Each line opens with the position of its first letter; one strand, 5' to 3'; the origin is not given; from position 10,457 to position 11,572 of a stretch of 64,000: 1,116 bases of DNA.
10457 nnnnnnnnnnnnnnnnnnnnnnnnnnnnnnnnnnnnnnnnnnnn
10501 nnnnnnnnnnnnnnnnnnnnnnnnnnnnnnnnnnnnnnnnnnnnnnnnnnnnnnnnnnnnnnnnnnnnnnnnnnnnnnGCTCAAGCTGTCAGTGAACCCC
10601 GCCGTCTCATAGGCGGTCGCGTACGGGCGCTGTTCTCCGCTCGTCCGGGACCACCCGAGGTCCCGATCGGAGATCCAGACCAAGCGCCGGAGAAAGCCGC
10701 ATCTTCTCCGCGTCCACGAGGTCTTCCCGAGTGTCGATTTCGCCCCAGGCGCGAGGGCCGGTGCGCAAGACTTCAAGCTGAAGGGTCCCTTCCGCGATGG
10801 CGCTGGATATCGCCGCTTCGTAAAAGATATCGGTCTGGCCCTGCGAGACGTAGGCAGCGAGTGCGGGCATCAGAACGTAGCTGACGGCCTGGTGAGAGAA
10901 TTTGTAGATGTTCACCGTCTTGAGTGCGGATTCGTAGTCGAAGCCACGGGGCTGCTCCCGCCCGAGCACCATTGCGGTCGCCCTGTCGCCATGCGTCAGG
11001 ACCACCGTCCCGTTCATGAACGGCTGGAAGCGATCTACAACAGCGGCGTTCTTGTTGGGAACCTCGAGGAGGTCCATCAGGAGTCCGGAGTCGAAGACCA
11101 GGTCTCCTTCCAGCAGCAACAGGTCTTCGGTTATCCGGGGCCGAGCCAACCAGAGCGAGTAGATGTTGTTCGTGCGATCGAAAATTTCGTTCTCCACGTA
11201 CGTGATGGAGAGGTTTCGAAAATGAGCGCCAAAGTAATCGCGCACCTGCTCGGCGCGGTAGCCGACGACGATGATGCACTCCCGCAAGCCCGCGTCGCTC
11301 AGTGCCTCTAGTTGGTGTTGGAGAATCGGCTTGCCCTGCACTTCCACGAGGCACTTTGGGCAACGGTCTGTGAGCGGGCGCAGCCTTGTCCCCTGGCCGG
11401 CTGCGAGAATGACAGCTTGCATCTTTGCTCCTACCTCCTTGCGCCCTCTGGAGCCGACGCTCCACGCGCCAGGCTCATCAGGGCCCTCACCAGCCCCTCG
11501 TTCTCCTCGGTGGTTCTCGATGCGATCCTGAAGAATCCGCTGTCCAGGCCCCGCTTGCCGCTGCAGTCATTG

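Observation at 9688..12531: Lower-GC three-gene cassette licD + licC-like cytidylyltransferase + CobD-like PLP decarboxylase: putative CDP-aminoalcohol surface-decoration pathway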

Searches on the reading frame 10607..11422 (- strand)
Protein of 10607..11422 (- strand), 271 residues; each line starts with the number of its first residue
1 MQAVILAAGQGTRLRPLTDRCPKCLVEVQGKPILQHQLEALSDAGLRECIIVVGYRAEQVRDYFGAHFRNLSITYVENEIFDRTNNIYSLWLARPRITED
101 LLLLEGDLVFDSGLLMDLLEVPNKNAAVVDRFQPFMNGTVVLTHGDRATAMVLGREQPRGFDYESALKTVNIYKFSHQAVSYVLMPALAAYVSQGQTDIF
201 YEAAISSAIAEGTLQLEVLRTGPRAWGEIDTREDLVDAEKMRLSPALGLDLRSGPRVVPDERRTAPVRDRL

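Call 3: search_protein_families(library=pfam, proteins=[window:10607-11422:-], max_evalue=0.01)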
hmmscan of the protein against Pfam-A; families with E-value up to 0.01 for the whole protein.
window:10607-11422:- (271 aa): 4 families
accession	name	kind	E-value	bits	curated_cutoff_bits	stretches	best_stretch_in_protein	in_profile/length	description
PF00483.29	NTP_transferase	-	4.4e-16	59.6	21.2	1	3-240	2-240/245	Nucleotidyl transferase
PF12804.13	NTP_transf_3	-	4.5e-16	59.9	27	1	3-129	1-120/160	MobA-like NTP transferase domain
PF01128.25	IspD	-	1.6e-06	28.5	27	1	1-58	1-55/221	2-C-methyl-D-erythritol 4-phosphate cytidylyltransferase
PF20202.4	DUF6564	-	1.1e-05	25.7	25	1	31-115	15-105/230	Domain of unknown function (DUF6564)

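Call 4: search_protein_families(library=ncbifam, proteins=[window:10607-11422:-], max_evalue=0.01)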
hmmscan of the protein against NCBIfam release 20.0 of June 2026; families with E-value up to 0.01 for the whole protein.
window:10607-11422:- (271 aa): 43 families (the best 25 are shown)
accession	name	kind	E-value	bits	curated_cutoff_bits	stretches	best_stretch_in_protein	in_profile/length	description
NF041313.1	UDPGP_AglF_Halo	equivalog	5e-33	114.5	400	1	1-120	1-117/234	UTP--glucose-1-phosphate uridylyltransferase AglF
TIGR03992.1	Arch_glmU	subfamily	7e-33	114.1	292.1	1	1-244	1-229/393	bifunctional sugar-1-phosphate nucleotidylyltransferase/acetyltransferase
NF045761.1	NAMPUrTaseMurU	equivalog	9e-21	74.8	250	1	1-113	1-113/226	N-acetylmuramate alpha-1-phosphate uridylyltransferase MurU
NF041135.1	IPPtranDIPPsyn_Thcocales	equivalog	2.2e-19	69.8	580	1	1-137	1-128/419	bifunctional L-myo-inositol-1-phosphate cytidylyltransferase/CDP-L-myo-inositol myo-inositolphosphotransferase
NF052502.1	man1P_GTase_Rv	exception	1.8e-18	66.5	440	1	1-127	1-126/352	mannose-1-phosphate guanylyltransferase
TIGR01208.1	rmlA_long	equivalog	6.2e-18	64.8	320.25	1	3-180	2-179/353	glucose-1-phosphate thymidylyltransferase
NF041173.1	Sug_nt_acttase_Thmprot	equivalog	6.5e-17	61.6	600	1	1-244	1-229/405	bifunctional sugar-1-phosphate nucleotidylyltransferase/acetyltransferase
NF049965.1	GlMnHpPGnyltfHddC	equivalog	9.9e-17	61.3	300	1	1-114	1-112/221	D-glycero-D-manno-heptose 1-phosphate guanosyltransferase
TIGR02623.1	G1P_cyt_trans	equivalog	1.4e-14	54.2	300.25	1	1-72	1-72/255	glucose-1-phosphate cytidylyltransferase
NF045697.1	MurNAcPUrMurU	equivalog_domain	6.1e-14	52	370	1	4-67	1-64/229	N-acetylmuramate alpha-1-phosphate uridylyltransferase MurU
TIGR01173.1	glmU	equivalog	2e-12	46.7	366.85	1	1-152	1-150/452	bifunctional UDP-N-acetylglucosamine diphosphorylase/glucosamine-1-phosphate N-acetyltransferase GlmU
NF010935.0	PRK14355.1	equivalog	4.3e-12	45.4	718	1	2-130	5-129/459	bifunctional UDP-N-acetylglucosamine diphosphorylase/glucosamine-1-phosphate N-acetyltransferase GlmU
NF010934.1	PRK14354.1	equivalog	4.2e-11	42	450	1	3-66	2-62/447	bifunctional UDP-N-acetylglucosamine diphosphorylase/glucosamine-1-phosphate N-acetyltransferase GlmU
NF010933.0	PRK14353.1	equivalog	4.3e-11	42.1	505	1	2-240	7-240/453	bifunctional UDP-N-acetylglucosamine diphosphorylase/glucosamine-1-phosphate N-acetyltransferase GlmU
TIGR01099.1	galU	equivalog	1e-10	41.7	326.8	1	2-68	3-69/261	UTP--glucose-1-phosphate uridylyltransferase GalU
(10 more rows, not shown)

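Call 5: search_solved_structures(query=window:10607-11422:-, max_evalue=0.001, show_alignments=2)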
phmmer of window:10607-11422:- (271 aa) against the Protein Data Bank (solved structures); distinct sequences matched with E-value up to 0.001: 68 (the best 60 are shown).
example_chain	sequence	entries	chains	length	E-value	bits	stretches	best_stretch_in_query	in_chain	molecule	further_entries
1jyk_A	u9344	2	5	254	3e-19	72.8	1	2-111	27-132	CTP:phosphocholine Cytidylyltransferase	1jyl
4y7t_A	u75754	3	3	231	1.8e-13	53.9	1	1-109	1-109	Nucleotidyl transferase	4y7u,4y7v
7whr_B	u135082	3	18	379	3.9e-13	52.8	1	1-97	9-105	Nucleotidyl transferase family protein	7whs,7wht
6pd1_A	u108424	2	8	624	4.5e-12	49.3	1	2-235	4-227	Nucleotidyl transferase/aminotransferase, class V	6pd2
5z09_A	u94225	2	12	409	9.9e-12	48.2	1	1-158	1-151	Dual sugar-1-phosphate nucleotidylyltransferase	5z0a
7d72_K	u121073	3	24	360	1.3e-11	47.8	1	1-99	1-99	Mannose-1-phosphate guanyltransferase beta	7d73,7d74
2ggo_A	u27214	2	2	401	1.8e-11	47.3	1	1-158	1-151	401aa long hypothetical glucose-1-phosphate thymidylyltransferase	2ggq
8hhd_A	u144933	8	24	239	3.3e-11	46.5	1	1-111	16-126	Nucleotidyl transferase | N-acetylmuramate alpha-1-phosphate uridylyltransferase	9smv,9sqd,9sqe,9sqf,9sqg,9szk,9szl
8yre_D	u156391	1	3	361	4.1e-11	46.1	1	1-98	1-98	Mannose-1-phosphate guanylyltransferase 1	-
7x8j_A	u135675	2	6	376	4.6e-11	46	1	1-98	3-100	Mannose-1-phosphate guanylyltransferase 1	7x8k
1tzf_A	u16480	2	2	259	5.8e-11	45.7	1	2-74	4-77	Glucose-1-phosphate cytidylyltransferase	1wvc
8x7s_B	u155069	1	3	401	5.8e-09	39.1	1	1-67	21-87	UTP--glucose-1-phosphate uridylyltransferase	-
9dqf_A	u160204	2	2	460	2.3e-08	37.2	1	2-66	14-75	Bifunctional protein GlmU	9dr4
6jq8_A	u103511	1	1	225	3.4e-08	36.6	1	3-63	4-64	Putative 6-deoxy-D-mannoheptose pathway protein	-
5xhw_A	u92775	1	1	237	3.4e-08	36.6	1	3-63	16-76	Putative 6-deoxy-D-mannoheptose pathway protein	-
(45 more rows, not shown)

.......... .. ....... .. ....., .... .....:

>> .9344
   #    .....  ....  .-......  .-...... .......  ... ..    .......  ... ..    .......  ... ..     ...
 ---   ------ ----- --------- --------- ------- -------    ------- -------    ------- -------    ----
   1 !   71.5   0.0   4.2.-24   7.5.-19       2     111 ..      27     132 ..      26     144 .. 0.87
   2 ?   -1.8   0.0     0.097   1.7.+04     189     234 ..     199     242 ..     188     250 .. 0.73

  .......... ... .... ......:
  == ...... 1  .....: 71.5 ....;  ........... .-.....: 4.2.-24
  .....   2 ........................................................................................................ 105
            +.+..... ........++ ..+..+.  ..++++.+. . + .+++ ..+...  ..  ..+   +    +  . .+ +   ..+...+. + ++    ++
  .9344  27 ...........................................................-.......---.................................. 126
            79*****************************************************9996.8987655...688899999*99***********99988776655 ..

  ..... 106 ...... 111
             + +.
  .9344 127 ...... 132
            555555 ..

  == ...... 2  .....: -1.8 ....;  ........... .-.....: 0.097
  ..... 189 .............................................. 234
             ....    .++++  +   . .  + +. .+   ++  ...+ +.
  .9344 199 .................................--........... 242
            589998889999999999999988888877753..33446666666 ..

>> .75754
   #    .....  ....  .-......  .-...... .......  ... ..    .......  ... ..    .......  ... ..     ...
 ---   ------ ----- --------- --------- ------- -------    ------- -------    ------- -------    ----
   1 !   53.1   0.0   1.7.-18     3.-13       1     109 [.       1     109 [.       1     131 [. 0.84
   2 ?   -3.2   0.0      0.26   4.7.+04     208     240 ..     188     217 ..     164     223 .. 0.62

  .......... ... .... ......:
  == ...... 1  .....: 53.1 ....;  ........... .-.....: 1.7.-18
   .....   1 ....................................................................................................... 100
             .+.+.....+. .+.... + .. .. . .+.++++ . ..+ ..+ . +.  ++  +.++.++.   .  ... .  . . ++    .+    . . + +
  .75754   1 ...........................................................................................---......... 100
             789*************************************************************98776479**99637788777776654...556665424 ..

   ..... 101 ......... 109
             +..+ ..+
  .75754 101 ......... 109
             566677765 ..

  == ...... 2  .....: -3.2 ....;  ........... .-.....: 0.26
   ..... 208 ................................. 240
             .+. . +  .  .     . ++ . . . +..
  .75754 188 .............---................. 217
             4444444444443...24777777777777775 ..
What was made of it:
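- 10607..11422 (-): Second gene of the operon: a LicC/PntC-type nucleotidyltransferase (271 aa). Predicted to be a CTP:phospho-aminoalcohol cytidylyltransferase. It has the GxGTR...PK signature at residues 9-23, the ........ motif, and the amine-pocket residues E105 and E202. The best PDB sequence hit is LicC 1jyk, E 3e-19 (call 5).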

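Call 33: search_solved_structures(query=window:10607-11422:-, max_evalue=1e-11, show_alignments=4)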
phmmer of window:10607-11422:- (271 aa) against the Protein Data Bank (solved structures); distinct sequences matched with E-value up to 1e-11: 5.
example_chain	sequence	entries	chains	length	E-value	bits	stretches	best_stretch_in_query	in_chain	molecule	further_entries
1jyk_A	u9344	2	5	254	3e-19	72.8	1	2-111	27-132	CTP:phosphocholine Cytidylyltransferase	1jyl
4y7t_A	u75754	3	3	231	1.8e-13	53.9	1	1-109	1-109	Nucleotidyl transferase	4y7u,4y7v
7whr_B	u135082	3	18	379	3.9e-13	52.8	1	1-97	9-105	Nucleotidyl transferase family protein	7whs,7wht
6pd1_A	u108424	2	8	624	4.5e-12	49.3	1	2-235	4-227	Nucleotidyl transferase/aminotransferase, class V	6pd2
5z09_A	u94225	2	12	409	9.9e-12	48.2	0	1-158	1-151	Dual sugar-1-phosphate nucleotidylyltransferase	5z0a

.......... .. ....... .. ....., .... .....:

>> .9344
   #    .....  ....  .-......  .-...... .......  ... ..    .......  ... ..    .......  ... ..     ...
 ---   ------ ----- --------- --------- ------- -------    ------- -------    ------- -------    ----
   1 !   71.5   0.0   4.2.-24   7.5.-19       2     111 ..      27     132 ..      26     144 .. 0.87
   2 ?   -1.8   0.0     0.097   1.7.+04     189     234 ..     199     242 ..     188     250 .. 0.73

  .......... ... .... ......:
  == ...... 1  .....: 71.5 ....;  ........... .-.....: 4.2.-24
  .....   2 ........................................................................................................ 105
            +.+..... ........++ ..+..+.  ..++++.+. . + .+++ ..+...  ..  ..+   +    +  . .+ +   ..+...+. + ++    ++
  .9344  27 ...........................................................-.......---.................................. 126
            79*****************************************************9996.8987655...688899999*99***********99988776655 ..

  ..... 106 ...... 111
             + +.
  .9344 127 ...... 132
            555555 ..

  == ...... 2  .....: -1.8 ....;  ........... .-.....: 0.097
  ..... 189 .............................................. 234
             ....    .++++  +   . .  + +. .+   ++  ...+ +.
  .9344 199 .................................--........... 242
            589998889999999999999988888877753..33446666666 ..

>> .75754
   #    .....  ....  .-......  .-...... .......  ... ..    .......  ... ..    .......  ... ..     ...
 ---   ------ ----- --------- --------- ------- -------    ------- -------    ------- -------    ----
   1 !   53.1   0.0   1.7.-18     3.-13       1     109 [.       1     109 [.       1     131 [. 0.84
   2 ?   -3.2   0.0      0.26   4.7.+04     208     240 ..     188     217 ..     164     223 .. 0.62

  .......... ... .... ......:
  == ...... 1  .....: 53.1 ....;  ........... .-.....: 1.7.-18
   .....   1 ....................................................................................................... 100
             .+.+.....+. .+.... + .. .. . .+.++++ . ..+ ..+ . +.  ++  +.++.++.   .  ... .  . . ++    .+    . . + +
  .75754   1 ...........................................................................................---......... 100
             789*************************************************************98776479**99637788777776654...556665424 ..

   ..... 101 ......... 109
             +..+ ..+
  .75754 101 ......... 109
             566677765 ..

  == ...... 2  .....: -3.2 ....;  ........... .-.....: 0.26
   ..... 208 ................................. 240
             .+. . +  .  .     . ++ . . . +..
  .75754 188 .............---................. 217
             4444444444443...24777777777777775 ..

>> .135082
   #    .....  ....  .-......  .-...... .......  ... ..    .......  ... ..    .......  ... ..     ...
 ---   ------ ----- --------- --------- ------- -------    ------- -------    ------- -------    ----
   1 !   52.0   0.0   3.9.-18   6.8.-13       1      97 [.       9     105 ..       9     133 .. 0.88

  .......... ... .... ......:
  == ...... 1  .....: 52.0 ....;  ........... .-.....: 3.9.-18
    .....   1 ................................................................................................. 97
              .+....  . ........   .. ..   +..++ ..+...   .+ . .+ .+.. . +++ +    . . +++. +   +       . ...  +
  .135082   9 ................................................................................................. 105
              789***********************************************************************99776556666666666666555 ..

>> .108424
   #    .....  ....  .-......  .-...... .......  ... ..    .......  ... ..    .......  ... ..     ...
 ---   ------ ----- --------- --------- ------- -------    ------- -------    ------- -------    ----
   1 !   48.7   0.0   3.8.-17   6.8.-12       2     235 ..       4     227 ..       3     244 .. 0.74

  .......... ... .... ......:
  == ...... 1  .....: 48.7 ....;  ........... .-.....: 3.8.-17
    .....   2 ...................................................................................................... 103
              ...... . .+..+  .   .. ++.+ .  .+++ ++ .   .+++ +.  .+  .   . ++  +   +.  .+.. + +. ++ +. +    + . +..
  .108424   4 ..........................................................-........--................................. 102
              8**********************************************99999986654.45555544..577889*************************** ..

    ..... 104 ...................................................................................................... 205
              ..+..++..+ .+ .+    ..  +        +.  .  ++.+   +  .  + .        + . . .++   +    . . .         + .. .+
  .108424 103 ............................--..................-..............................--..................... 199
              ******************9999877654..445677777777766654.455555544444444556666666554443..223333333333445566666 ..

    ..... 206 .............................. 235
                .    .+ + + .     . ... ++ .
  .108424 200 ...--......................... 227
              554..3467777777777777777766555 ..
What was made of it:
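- On LicC (CTP:phosphocholine cytidylyltransferase): The NNxYSL motif is shared (calls 5, 33).
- On PntC (phosphonate-specific cytidylyltransferase): E105 and E202 align with them (call 33).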

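Call 74: find_homologous_proteins(query=window:10607-11422:-, max_evalue=0.00001)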
Query window:10607-11422:- (271 aa): 2864 proteins with E <= 0.00001 among 8000 candidates; the best 120 are listed.
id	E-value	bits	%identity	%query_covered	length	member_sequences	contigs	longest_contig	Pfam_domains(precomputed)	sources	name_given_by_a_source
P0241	1.6e-175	600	100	100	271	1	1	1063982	PF00483.30,PF01128.26,PF20202.5,PF12804.14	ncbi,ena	-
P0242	3.1e-149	514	85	100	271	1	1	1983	PF00483.30,PF01128.26,PF12804.14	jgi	jgi:choline kinase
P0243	1.8e-126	439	79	94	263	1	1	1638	PF00483.30,PF01128.26,PF12804.14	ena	-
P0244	4.8e-122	425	76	95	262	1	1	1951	PF00483.30,PF01128.26,PF12804.14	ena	-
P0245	1.1e-120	420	75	95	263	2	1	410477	PF00483.30,PF12804.14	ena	-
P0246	1.9e-120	419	75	95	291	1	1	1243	PF00483.30,PF12804.14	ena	-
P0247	5.4e-120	418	77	95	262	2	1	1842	PF00483.30,PF12804.14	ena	-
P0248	4.8e-119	415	75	95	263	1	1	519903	PF00483.30,PF01128.26,PF12804.14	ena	-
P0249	5.4e-119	415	77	91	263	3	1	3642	PF00483.30,PF01128.26,PF12804.14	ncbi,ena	-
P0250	1.4e-118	413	78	91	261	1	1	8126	PF00483.30,PF12804.14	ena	-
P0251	1.6e-117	410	73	97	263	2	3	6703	PF00483.30,PF12804.14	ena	-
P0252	4.3e-117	408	75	92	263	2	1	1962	PF00483.30,PF12804.14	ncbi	-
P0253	1.3e-116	407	75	91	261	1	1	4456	PF00483.30,PF01128.26,PF12804.14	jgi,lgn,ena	-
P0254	2.0e-116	406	72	95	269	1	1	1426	PF00483.30,PF12804.14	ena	-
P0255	6.4e-116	404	75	90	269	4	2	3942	PF00483.30,PF12804.14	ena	-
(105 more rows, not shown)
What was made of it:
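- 10607..11422 (-): NCBI names homologues 'phosphocholine cytidylyltransferase family protein' (call 74).
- LicD enzymes are best known as phosphocholine transferases, and NCBI names homologues of the transferase 'phosphocholine cytidylyltransferase family' (call 74).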

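Call 79: predict_structure(alignment_id=A6)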
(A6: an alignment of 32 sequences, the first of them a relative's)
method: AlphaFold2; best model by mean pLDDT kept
length: 271 residues; sequences in the alignment: 32
mean_pLDDT: 89.2   pTM: 0.86
mean pLDDT of the five models: 89.2, 88.6, 88.3, 87.6, 87.5
residues with pLDDT >= 90: 213; 70-90: 31; 50-70: 3; < 50: 24
segments of 3 or more residues with pLDDT < 50: 248-271
pLDDT, mean of each block of 10 residues (from residue 1): 96 91 96 98 98 98 98 98 95 98 97 96 96 83 92 78 84 98 98 95 95 97 94 95 65 41 44 46
secondary structure, 60 per line:
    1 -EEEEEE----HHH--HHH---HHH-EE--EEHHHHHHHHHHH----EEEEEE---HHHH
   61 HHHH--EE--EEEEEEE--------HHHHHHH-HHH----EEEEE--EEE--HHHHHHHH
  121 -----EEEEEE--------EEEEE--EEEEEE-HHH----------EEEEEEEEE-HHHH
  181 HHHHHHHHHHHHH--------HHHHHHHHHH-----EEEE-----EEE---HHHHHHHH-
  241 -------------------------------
elements in order: E2-7 H33-43 E48-53 H57-64 E71-77 H86-92 E101-105 E108-110 H113-120 E126-131 E140-144 E147-152 E167-175 H177-193 H202-211 E217-220 E226-228 H232-239

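Call 81: fold_search(model_id=the predicted structure, library=pdb)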
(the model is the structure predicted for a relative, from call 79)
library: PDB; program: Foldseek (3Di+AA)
matches with E <= 10: 1171; with E <= 0.001: 672
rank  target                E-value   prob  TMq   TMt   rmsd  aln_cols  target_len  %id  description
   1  6pd2_C                2.5e-19  1.00  0.76  0.35   2.8       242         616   26  PntC-AEPT: fusion protein of phosphonate-specific cytidylyltransferase and 2-aminoethylphosphonate (AEP) transaminase  (released 2019-08-07)
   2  6pd2_A                1.8e-18  1.00  0.75  0.34   3.0       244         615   25  PntC-AEPT: fusion protein of phosphonate-specific cytidylyltransferase and 2-aminoethylphosphonate (AEP) transaminase  (released 2019-08-07)
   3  4jd0                  3.5e-18  1.00  0.67  0.73   4.2       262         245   20  Structure of the inositol-1-phosphate CTP transferase from T. maritima. (released 2013-09-18)
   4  4y7t                  9.4e-18  1.00  0.67  0.82   3.4       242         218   27  Structural analysis of MurU (released 2015-03-18)
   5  6pd1_B                1.0e-17  1.00  0.73  0.34   3.0       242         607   24  PntC-AEPT: fusion protein of phosphonate-specific cytidylyltransferase and 2-aminoethylphosphonate (AEP) transaminase  (released 2019-08-07)
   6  6pd2_D                1.3e-17  1.00  0.72  0.34   3.9       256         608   22  PntC-AEPT: fusion protein of phosphonate-specific cytidylyltransferase and 2-aminoethylphosphonate (AEP) transaminase  (released 2019-08-07)
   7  3pkq_C                2.3e-17  1.00  0.71  0.68   3.2       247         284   19  Q83D Variant of S. Enterica RmlA with dGTP (released 2011-01-12)
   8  4y7v                  2.4e-17  1.00  0.67  0.83   3.4       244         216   25  Structural analysis of MurU (released 2015-03-18)
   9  4ho9_A                2.7e-17  1.00  0.70  0.65   3.5       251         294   20  Crystal structure of glucose 1-phosphate thymidylyltransferase from Aneurinibacillus thermoaerophilus complexed with U (released 2013-10-23)
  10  5z0a_A                3.7e-17  1.00  0.68  0.47   3.4       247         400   22  ST0452(Y97N)-GlcNAc binding form (released 2018-10-31)
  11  1jyk                  4.2e-17  1.00  0.73  0.86   2.5       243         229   23  Catalytic Mechanism of CTP:phosphocholine Cytidylyltransferase from Streptococcus pneumoniae (LicC) (released 2002-02-22)
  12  4y7u                  4.5e-17  1.00  0.68  0.81   3.3       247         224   26  Structural analysis of MurU (released 2015-03-18)
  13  6pd1_D                5.8e-17  1.00  0.70  0.33   4.2       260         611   23  PntC-AEPT: fusion protein of phosphonate-specific cytidylyltransferase and 2-aminoethylphosphonate (AEP) transaminase  (released 2019-08-07)
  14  4ho4_A                6.1e-17  1.00  0.69  0.65   3.6       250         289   21  Crystal structure of glucose 1-phosphate thymidylyltransferase from Aneurinibacillus thermoaerophilus complexed with t (released 2013-10-23)
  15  6pd1_A                6.9e-17  1.00  0.70  0.33   3.2       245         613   24  PntC-AEPT: fusion protein of phosphonate-specific cytidylyltransferase and 2-aminoethylphosphonate (AEP) transaminase  (released 2019-08-07)
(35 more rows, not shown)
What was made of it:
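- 10607..11422 (-): Its best fold match is PntC-AEPT 6pd2 (E 2.5e-19, TMq 0.76); LicC 1jyk gives TMq 0.73 and rmsd 2.5 (calls 79, 81).
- On PntC (phosphonate-specific cytidylyltransferase): 6pd2 is the best fold hit, E 2.5e-19 (call 81).
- The cytidylyltransferase's best PDB sequence hit is LicC (call 5), and its best fold hit is PntC-AEPT (call 81). PntC-AEPT is its best fold match and is itself a fusion of a nucleotidyltransferase and a PLP enzyme (call 81).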
